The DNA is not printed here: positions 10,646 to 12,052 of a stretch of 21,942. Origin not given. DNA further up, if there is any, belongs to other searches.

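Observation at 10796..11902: Radical SAM enzyme with only the first half of a SPASM domain (twitch-like) and a short N-terminal region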

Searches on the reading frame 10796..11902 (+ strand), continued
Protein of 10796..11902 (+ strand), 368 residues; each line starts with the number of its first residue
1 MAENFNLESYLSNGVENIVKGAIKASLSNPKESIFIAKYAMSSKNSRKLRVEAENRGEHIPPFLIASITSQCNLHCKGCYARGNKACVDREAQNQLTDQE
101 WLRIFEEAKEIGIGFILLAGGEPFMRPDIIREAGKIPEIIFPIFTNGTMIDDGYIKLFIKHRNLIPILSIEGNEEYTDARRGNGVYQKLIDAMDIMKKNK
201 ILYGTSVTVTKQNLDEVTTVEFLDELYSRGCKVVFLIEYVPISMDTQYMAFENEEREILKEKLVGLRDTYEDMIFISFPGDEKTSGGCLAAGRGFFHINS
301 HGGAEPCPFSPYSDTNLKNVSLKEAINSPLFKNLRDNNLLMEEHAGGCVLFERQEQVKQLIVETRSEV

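Call 45: search_protein_families(library=pfam, proteins=[L036:5283-5729:+, L056:3661-4209:+, L101:7499-8296:+, L055:2421-3113:+, L078:9117-9560:+, L013:1137-2264:+, L039:9128-9589:+, L049:3320-3946:+, L026:3428-4654:+, L012:4874-7897:+], max_evalue=0.001)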
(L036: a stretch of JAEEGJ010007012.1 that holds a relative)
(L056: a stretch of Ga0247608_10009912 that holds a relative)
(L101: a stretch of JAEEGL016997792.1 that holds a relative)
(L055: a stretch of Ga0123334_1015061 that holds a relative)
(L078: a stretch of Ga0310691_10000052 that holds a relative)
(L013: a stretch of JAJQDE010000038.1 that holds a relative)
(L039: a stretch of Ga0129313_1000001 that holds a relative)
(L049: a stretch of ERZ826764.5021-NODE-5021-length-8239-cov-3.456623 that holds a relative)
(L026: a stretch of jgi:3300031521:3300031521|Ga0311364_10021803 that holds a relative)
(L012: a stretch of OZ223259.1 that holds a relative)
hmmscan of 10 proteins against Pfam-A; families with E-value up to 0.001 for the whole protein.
L036:5283-5729:+ (148 aa): 5 families
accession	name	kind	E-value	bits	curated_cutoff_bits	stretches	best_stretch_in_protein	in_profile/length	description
PF22381.2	Staph_reg_Sar_Rot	-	6.9e-19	68.2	27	1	30-109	3-82/85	Transcriptional regulator SarA/Rot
PF01047.28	MarR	-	7.4e-14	51.8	24.6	1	39-97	1-59/59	MarR family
PF12802.13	MarR_2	-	3.1e-12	46.9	27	1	38-96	2-61/61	MarR family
PF13463.12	HTH_27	-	3.1e-10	40.6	22.2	1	39-105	1-68/68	Winged helix DNA-binding domain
PF13601.12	HTH_34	-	9.9e-06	26.1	27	1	46-111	5-71/80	Winged helix DNA-binding domain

L056:3661-4209:+ (182 aa): 2 families
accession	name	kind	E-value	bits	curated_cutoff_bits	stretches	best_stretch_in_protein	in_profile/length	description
PF00255.25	GSHPx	-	7e-38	129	27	1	4-110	1-107/108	Glutathione peroxidase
PF00578.27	AhpC-TSA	-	5.5e-06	26.8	26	1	4-65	5-68/124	AhpC/TSA family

L101:7499-8296:+ (265 aa): 2 families
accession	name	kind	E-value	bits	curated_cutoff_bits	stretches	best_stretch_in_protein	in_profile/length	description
PF14512.11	TM1586_NiRdase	-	6.1e-37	127.8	27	1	5-239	1-214/215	Putative TM nitroreductase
PF00881.29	Nitroreductase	-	3.7e-17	63.4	23.5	2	86-135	120-167/167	Nitroreductase family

L055:2421-3113:+ (230 aa): 0 families

L078:9117-9560:+ (147 aa): 4 families
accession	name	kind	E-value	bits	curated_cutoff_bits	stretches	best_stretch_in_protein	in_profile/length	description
PF12682.12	Flavodoxin_4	-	1.5e-37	129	24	1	2-132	1-131/155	Flavodoxin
PF12724.12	Flavodoxin_5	-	2.8e-06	28.1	27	0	6-38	2-34/145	Flavodoxin domain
PF02525.22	Flavodoxin_2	-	2.5e-05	24.5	27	1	1-97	1-100/198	Flavodoxin-like fold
PF03358.20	FMN_red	-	0.00017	21.6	24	1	1-130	1-133/152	NADPH-dependent FMN reductase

L013:1137-2264:+ (375 aa): 2 families
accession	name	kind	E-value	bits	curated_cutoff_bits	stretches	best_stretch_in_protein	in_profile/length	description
PF01545.26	Cation_efflux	-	2.1e-39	135.8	26.6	1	18-210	2-198/198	Cation efflux family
PF16916.11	ZT_dimer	-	1.7e-05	25.2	26.7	1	217-281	4-67/78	Dimerisation domain of Zinc Transporter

L039:9128-9589:+ (153 aa): 2 families
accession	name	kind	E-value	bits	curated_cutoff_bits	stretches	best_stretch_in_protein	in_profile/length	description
PF00293.34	NUDIX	-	1.5e-19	70.7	21.1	1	15-122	10-127/134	NUDIX domain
PF22327.2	Nudt16-like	-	2.9e-05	24.5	27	1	9-88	14-92/161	U8 snoRNA-decapping enzyme-like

L049:3320-3946:+ (208 aa): 1 family
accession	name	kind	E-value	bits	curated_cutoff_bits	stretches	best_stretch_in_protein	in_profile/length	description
PF00440.29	TetR_N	-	1.1e-13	51.2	24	1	9-53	1-45/47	Bacterial regulatory proteins, tetR family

L026:3428-4654:+ (408 aa): 1 family
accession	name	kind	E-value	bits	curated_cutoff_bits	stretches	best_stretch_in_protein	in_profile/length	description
PF13529.12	Peptidase_C39_2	-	2.6e-29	103.1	24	1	149-308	2-142/143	Peptidase_C39 like family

L012:4874-7897:+ (1007 aa): 3 families
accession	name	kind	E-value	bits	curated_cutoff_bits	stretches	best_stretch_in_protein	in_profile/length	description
PF00873.25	ACR_tran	-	1.4e-168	563.1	28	1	5-1001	2-1020/1021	AcrB/AcrD/AcrF family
PF03176.21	MMPL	-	4.8e-16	59.1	20.5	2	817-995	108-296/333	MMPL family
PF02355.23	SecD_SecF_C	-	7.5e-11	42.2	20.5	2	333-483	33-182/189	Protein export membrane protein SecD/SecF, C-terminal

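Call 46: search_solved_structures(query=L036:5283-5729:+, max_evalue=0.00001)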
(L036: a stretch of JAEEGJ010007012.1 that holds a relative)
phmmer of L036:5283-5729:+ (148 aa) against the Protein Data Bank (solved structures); distinct sequences matched with E-value up to 0.00001: 31.
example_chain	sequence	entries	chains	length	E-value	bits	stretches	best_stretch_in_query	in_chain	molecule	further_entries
1z91_A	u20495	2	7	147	1.7e-35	125.2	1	7-142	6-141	Organic hydroperoxide resistance transcriptional regulator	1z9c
2pfb_A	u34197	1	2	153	3e-30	108.1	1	9-134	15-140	Transcriptional regulator OhrR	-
2pex_A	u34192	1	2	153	7.4e-29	103.6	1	9-135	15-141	Transcriptional regulator OhrR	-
3hrm_A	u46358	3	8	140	3.6e-26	94.9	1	9-137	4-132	HTH-type transcriptional regulator sarZ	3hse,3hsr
2bv6_A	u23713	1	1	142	3e-25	91.9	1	9-145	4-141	HTH-TYPE TRANSCRIPTIONAL REGULATOR MGRA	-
4gxo_A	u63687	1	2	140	2.5e-24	89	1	9-137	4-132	MarR family regulatory protein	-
5hlg_A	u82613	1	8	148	2.2e-22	82.7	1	6-112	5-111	MarR family transcriptional regulator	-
5hli_A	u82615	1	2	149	3.2e-22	82.1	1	6-112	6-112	MarR family transcriptional regulator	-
5hlh_A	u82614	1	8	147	3.4e-22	82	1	6-112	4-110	MarR family transcriptional regulator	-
4hbl_A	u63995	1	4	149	6.1e-22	81.2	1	6-112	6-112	Transcriptional regulator, MarR family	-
8xt8_A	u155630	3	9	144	4.5e-09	39.5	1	37-115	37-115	MarR family transcriptional regulator | MarR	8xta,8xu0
8xt8_B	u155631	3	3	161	6.1e-09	39.1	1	37-115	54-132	MarR family transcriptional regulator | MarR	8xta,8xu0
3vb2_A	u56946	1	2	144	2e-08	37.4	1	31-115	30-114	Multiple antibiotic resistance protein marR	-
4jba_A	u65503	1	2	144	3.9e-08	36.5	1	31-115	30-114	Multiple antibiotic resistance protein MarR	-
3s2w_A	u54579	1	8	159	4.3e-08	36.3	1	42-122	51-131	Transcriptional regulator, MarR family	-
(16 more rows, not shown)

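Call 59: search_solved_structures(query=A2, max_evalue=0.001, show_alignments=3)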
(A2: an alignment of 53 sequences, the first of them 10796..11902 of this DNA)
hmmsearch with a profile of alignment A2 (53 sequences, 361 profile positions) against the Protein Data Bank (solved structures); distinct sequences matched with E-value up to 0.001: 30.
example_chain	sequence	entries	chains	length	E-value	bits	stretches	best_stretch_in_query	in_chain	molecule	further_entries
6efn_A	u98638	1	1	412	5e-23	84.6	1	59-319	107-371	Sporulation killing factor maturation protein SkfB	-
6c8v_A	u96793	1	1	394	1.1e-14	57.1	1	59-304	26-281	Coenzyme PQQ synthesis protein E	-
4k37_A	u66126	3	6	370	1.2e-13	53.7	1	63-233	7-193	Anaerobic sulfatase-maturating enzyme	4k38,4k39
4k36_A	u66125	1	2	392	1.5e-13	53.4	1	63-233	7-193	Anaerobic sulfatase-maturating enzyme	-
5v1q_A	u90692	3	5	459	4.9e-13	51.7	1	43-166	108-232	Radical SAM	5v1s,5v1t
5wgg_A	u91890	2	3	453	2e-12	49.7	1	59-301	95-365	Radical SAM domain protein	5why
2fb2_A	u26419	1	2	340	4.1e-12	48.7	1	63-148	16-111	Molybdenum cofactor biosynthesis protein A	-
9dfu_A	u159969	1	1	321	4.8e-12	48.4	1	55-229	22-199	Radical SAM core domain-containing protein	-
1tv7_A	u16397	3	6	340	7.1e-12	47.9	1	65-148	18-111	Molybdenum cofactor biosynthesis protein A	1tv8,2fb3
9dfn_A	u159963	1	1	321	8.7e-12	47.6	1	55-229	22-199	Radical SAM core domain-containing protein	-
7vob_C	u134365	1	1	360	2e-11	46.4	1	65-209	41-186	Cytosylglucuronate decarboxylase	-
7voc_C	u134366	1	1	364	2.1e-11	46.4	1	65-209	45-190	Cytosylglucuronate decarboxylase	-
9gm3_A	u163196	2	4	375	4.8e-11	45.1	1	64-199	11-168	ChlB radical SAM domain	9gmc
8wm2_A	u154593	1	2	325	1.1e-10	43.9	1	65-148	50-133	Fe-S radical SAM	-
9dgw_A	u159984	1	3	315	9.1e-10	41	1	55-208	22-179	Radical SAM core domain-containing protein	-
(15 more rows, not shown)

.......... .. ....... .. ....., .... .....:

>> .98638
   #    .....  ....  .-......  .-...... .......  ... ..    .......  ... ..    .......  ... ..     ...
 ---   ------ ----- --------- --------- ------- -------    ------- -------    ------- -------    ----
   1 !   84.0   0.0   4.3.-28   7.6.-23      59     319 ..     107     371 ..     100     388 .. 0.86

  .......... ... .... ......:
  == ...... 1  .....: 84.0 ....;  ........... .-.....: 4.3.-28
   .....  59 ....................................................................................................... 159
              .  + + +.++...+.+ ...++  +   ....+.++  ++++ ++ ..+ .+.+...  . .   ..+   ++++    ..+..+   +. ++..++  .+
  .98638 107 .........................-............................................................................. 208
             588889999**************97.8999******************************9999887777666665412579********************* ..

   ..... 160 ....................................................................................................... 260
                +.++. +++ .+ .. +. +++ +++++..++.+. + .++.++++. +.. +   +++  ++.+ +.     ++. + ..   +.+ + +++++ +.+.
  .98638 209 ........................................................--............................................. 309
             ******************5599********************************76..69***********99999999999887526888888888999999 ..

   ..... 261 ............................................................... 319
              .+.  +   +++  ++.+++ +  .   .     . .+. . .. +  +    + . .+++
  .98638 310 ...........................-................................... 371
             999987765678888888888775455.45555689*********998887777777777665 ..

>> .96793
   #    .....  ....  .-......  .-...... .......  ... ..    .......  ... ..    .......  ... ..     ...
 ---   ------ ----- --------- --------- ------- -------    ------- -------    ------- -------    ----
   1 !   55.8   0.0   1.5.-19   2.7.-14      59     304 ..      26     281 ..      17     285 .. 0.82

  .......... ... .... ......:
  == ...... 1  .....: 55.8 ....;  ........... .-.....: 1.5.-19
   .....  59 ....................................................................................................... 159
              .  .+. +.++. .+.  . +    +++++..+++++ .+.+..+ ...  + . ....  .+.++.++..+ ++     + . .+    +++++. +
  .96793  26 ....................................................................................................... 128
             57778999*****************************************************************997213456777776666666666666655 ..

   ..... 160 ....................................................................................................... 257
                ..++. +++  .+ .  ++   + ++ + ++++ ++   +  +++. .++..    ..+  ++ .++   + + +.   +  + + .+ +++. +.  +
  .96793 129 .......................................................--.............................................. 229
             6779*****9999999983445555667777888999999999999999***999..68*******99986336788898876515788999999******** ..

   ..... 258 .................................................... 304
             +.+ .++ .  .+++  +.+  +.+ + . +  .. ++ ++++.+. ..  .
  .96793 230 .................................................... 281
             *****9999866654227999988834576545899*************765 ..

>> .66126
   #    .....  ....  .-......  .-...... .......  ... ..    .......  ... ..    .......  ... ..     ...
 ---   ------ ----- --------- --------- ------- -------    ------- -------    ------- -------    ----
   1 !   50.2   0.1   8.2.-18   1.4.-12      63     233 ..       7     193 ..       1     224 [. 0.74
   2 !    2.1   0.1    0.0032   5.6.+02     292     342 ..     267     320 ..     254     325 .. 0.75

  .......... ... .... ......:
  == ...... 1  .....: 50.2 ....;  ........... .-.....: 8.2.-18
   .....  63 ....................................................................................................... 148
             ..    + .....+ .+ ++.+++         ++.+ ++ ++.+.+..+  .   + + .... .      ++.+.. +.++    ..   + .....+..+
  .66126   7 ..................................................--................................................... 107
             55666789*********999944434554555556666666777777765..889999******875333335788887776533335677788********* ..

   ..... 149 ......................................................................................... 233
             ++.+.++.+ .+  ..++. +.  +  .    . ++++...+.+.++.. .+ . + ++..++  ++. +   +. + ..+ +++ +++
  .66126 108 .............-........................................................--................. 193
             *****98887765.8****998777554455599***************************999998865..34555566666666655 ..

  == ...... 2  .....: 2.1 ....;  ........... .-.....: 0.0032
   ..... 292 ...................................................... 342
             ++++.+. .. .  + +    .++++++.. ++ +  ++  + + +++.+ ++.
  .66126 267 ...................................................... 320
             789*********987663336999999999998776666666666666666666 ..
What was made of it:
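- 11657..11716 (+): Half-SPASM/twitch motif C288-x13-G302-x4-C307, spanning a predicted beta-hairpin. It aligns to the SkfB twitch region (call 59).
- On Twitch subclass (truncated SPASM with one auxiliary cluster): The SkfB twitch region aligns (call 59).
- The family profile hits the twitch enzyme SkfB at 5e-23 across the core and the twitch region (call 59).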
